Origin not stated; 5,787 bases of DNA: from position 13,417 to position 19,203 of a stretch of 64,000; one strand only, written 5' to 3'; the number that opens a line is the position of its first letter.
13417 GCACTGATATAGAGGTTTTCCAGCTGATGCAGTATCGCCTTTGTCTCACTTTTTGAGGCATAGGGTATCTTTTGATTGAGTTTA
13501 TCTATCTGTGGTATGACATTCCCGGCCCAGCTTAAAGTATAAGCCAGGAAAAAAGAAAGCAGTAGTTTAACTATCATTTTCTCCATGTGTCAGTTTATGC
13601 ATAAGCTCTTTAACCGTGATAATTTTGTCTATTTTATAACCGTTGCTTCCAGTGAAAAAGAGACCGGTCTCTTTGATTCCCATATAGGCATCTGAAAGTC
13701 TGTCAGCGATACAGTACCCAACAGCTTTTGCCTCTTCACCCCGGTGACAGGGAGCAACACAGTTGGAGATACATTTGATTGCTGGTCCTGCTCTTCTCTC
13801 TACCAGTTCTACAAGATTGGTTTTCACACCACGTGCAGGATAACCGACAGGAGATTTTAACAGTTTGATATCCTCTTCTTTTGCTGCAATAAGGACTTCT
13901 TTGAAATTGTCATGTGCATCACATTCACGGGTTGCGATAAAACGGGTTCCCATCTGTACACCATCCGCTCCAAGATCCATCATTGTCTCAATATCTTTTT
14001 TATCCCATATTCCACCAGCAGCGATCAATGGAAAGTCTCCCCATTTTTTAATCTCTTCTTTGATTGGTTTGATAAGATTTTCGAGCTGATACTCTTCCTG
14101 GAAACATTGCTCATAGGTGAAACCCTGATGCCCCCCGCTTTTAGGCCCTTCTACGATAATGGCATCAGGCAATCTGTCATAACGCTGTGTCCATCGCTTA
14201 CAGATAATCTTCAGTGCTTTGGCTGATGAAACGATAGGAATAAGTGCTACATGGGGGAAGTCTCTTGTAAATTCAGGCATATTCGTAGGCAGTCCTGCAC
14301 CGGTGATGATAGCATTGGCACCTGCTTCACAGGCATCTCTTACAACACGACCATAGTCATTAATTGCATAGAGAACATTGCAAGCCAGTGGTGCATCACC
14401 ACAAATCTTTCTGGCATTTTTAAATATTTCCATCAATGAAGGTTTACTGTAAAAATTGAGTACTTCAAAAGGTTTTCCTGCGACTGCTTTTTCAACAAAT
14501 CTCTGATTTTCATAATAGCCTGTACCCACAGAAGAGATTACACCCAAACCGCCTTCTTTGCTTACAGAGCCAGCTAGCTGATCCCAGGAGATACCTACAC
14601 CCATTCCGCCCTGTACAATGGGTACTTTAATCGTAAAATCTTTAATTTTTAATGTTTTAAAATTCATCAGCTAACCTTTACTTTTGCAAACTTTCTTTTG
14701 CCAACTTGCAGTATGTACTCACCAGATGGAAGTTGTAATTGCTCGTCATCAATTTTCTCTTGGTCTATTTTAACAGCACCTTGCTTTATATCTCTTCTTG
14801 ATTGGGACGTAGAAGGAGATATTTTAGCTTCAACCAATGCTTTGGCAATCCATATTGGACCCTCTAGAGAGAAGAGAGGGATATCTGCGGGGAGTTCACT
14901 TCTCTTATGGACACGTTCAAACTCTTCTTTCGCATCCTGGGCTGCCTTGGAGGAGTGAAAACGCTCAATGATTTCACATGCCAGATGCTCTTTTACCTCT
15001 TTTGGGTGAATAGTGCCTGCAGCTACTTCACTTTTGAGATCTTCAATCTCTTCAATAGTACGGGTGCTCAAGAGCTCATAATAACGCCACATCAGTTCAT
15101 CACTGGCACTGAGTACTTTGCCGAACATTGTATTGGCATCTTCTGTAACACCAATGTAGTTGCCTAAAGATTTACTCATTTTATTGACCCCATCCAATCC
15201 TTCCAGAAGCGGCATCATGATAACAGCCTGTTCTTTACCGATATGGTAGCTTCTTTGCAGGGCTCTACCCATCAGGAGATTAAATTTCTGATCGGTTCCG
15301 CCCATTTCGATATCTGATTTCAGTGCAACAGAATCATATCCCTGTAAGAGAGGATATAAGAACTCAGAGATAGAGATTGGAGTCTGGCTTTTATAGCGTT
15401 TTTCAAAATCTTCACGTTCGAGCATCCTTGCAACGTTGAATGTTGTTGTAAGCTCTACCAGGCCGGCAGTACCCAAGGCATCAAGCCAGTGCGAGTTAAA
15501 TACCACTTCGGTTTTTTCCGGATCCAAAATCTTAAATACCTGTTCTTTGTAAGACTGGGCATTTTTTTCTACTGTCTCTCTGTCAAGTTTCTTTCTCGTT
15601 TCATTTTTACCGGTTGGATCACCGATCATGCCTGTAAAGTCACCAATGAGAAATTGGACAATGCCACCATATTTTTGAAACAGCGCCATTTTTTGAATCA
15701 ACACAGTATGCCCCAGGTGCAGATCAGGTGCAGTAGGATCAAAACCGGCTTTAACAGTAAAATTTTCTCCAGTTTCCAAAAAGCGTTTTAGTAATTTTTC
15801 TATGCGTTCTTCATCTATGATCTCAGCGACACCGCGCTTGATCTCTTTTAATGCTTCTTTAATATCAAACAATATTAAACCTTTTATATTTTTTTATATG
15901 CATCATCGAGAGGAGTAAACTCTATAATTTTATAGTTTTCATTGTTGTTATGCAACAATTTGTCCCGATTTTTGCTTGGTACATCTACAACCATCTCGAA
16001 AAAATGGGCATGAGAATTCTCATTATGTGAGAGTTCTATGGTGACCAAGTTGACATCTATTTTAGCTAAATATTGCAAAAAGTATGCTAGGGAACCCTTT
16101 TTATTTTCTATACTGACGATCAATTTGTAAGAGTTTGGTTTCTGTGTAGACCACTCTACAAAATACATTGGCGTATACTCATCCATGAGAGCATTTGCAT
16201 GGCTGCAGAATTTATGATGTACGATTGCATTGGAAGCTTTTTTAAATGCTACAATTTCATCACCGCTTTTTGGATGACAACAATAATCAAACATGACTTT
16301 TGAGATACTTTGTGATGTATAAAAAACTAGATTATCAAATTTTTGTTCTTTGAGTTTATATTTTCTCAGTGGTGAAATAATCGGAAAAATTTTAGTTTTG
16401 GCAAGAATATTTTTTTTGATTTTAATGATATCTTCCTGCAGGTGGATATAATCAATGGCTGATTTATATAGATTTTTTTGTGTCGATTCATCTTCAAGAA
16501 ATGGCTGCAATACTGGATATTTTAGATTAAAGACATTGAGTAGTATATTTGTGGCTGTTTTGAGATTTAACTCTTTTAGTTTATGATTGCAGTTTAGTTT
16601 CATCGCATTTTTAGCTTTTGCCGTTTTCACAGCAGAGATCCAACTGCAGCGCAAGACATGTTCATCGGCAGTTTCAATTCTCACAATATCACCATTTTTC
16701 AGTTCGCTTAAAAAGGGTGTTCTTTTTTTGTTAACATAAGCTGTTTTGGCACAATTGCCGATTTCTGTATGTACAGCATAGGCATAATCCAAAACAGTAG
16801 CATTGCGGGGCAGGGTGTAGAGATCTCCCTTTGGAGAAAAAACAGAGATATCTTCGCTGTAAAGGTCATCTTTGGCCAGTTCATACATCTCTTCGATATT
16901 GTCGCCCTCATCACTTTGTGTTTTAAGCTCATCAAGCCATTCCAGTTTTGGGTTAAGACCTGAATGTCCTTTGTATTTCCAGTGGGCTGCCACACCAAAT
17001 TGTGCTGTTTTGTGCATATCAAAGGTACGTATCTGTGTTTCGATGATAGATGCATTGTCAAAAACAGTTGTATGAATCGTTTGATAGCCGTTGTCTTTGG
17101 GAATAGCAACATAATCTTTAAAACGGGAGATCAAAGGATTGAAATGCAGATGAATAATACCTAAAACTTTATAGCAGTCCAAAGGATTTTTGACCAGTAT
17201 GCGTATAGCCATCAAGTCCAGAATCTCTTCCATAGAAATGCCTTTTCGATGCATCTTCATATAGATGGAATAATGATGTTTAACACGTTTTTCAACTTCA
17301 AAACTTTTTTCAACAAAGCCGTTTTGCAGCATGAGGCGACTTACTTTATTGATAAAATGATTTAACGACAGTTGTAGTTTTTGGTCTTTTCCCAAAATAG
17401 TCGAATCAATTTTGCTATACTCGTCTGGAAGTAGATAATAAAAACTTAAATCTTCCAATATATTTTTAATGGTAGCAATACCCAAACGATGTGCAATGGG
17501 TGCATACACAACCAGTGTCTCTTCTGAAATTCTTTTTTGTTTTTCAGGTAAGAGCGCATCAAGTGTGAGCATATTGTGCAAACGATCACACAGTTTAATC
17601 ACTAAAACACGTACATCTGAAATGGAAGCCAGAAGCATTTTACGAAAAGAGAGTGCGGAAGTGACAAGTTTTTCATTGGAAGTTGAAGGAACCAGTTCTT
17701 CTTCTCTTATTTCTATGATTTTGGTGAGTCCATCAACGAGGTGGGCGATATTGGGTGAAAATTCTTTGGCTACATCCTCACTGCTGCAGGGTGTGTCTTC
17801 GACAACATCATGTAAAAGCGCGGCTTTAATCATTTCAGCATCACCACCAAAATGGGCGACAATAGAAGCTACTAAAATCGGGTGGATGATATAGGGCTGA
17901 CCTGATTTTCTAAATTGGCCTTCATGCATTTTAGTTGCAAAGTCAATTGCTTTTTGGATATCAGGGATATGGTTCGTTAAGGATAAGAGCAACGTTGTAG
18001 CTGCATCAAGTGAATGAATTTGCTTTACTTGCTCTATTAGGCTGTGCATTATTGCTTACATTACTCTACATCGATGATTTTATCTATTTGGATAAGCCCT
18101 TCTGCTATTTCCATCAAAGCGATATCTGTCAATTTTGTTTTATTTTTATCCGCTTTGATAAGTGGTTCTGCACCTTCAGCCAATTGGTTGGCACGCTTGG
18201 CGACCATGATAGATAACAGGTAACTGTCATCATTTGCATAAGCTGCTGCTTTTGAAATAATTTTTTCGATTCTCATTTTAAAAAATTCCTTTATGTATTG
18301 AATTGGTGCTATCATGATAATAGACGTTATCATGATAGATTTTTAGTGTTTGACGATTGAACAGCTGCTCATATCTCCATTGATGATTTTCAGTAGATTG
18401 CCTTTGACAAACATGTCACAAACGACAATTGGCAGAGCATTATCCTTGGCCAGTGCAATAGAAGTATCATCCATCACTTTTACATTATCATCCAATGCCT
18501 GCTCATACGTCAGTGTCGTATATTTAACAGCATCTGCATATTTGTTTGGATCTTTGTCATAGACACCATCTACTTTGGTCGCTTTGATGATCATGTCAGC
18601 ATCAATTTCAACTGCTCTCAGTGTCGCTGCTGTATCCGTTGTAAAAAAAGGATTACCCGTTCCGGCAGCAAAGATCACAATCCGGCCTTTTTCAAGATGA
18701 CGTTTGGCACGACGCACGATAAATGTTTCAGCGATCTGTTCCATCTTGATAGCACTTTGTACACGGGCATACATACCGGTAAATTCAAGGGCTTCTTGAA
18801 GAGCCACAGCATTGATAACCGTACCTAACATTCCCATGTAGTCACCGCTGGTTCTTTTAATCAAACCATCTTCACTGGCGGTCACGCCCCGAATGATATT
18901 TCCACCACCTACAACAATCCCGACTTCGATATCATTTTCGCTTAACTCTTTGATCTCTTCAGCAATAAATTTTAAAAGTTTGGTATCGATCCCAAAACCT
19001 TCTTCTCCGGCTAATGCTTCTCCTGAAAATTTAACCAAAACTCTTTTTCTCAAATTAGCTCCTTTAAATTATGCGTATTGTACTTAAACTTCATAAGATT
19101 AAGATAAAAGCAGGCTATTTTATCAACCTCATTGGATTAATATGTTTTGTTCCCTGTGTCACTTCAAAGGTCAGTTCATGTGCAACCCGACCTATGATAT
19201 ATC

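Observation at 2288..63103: Highly iterated palindrome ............: 36 exact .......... copies in 64 kb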

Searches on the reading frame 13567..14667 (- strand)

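Call 10: search_protein_families(library=ncbifam, proteins=[window:13567-14667:-], max_evalue=0.00001)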
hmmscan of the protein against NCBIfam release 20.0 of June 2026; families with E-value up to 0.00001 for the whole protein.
window:13567-14667:- (366 aa): 1 family
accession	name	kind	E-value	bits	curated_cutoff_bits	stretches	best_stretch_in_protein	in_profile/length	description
TIGR03151.1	enACPred_II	equivalog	1.6e-33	116.3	453.1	1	89-291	60-241/307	enoyl-[acyl-carrier-protein] reductase FabK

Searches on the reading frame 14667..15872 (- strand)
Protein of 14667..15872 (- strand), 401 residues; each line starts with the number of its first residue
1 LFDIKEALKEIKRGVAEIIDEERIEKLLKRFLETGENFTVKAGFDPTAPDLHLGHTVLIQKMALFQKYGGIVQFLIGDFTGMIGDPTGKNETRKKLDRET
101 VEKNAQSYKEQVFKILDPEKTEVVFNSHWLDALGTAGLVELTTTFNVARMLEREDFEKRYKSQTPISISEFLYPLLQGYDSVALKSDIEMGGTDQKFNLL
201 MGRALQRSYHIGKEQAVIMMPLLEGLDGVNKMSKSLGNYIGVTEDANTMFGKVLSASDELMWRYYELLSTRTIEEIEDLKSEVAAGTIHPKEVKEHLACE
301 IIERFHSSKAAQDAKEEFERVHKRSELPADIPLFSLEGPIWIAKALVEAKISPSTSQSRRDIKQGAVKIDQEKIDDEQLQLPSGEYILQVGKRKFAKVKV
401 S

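Call 10: search_protein_families(library=ncbifam, proteins=[window:14667-15872:-], max_evalue=0.00001)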
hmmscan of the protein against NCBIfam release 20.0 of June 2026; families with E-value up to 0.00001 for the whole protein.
window:14667-15872:- (401 aa): 5 families
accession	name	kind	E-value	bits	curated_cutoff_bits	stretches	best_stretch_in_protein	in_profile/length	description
TIGR00234.1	tyrS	equivalog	1.6e-123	412.8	113.8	1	6-400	5-405/406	tyrosine--tRNA ligase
NF006330.0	PRK08560.1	equivalog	9.1e-31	107.1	220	1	3-256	2-248/342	tyrosine--tRNA ligase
TIGR00233.1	trpS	equivalog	7.3e-12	45.2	176.75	1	37-257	2-219/328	tryptophan--tRNA ligase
NF008925.0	PRK12285.1-2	equivalog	3.6e-07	29.5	451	1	7-256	35-276/365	tryptophan--tRNA ligase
NF008927.0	PRK12285.1-4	equivalog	1.3e-06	27.7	478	0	25-256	62-285/385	tryptophan--tRNA ligase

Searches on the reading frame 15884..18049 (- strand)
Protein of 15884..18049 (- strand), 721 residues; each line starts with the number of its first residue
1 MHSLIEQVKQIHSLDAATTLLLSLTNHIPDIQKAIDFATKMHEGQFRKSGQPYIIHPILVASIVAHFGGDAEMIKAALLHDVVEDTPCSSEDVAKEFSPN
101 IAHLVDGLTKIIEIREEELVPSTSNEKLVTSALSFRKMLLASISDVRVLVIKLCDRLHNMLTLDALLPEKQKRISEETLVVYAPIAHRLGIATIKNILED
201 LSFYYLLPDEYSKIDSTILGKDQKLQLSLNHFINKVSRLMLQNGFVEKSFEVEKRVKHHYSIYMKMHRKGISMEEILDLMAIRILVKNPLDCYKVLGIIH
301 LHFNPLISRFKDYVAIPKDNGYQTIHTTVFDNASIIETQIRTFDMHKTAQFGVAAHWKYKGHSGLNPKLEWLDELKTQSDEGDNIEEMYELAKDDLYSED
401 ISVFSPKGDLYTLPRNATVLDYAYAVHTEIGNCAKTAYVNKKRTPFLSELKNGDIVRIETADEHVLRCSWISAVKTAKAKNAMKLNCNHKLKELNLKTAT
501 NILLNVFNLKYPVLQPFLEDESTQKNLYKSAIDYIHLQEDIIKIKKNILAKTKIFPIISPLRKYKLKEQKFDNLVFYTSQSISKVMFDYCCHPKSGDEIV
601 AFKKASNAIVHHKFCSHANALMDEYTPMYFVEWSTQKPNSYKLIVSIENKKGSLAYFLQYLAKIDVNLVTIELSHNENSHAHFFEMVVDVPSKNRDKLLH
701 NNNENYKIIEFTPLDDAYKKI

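Call 10: search_protein_families(library=ncbifam, proteins=[window:15884-18049:-], max_evalue=0.00001)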
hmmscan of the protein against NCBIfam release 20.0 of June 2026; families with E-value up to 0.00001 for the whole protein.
window:15884-18049:- (721 aa): 4 families
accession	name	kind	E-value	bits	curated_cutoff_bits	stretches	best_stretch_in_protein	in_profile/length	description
TIGR00691.1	spoT_relA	subfamily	1.2e-195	651.9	499.2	1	34-702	1-676/687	RelA/SpoT family protein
NF008303.0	PRK11092.1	equivalog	4.5e-124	415.2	947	1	25-698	17-681/702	bifunctional GTP diphosphokinase/guanosine-3',5'-bis pyrophosphate 3'-pyrophosphohydrolase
NF008124.0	PRK10872.1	equivalog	1e-84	285.5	728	1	56-471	58-476/744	GTP diphosphokinase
NF053588.1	GTPPhKinYjbM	equivalog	3.9e-08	33.3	320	1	252-362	40-162/201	GTP diphosphokinase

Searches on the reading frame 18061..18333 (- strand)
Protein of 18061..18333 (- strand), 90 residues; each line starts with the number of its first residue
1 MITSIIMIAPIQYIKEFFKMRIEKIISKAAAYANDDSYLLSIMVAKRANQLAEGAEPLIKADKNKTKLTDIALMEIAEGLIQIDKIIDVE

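Call 10: search_protein_families(library=ncbifam, proteins=[window:18061-18333:-], max_evalue=0.00001)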
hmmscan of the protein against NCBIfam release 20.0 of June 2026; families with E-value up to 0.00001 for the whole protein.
window:18061-18333:- (90 aa): 2 families
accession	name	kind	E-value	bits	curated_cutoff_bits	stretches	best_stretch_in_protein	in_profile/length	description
NF001579.0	PRK00392.6-2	equivalog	3.3e-23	81.5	58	1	19-87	1-69/72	DNA-directed RNA polymerase subunit omega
TIGR00690.1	rpoZ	equivalog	2.1e-06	27.7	23.6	1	36-81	15-59/60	DNA-directed RNA polymerase subunit omega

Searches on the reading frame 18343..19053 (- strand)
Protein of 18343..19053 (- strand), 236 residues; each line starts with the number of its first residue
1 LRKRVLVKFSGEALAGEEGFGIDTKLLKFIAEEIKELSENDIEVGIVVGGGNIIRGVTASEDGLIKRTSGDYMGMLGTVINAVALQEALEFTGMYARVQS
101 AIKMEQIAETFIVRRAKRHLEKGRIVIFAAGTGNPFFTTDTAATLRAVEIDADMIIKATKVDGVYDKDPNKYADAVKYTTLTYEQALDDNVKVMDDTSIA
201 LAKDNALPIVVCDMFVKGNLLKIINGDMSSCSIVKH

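Call 10: search_protein_families(library=ncbifam, proteins=[window:18343-19053:-], max_evalue=0.00001)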
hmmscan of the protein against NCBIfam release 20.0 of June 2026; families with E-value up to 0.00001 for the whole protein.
window:18343-19053:- (236 aa): 5 families
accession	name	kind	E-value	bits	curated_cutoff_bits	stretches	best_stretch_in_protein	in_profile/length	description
TIGR02075.1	pyrH_bact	equivalog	3.1e-93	311.7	243.9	1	3-230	2-229/233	UMP kinase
TIGR02076.1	pyrH_arch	equivalog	5e-25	88.4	158.05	1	6-233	2-221/222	UMP kinase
TIGR00656.1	asp_kin_monofn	equivalog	3.5e-07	29.5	402.25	1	139-235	160-258/407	aspartate kinase, monofunctional class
NF005154.0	PRK06635.1-2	equivalog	4.2e-06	26.3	376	1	140-217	155-235/407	aspartate kinase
NF005155.0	PRK06635.1-4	equivalog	4.8e-06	25.8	346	1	139-222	153-241/407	aspartate kinase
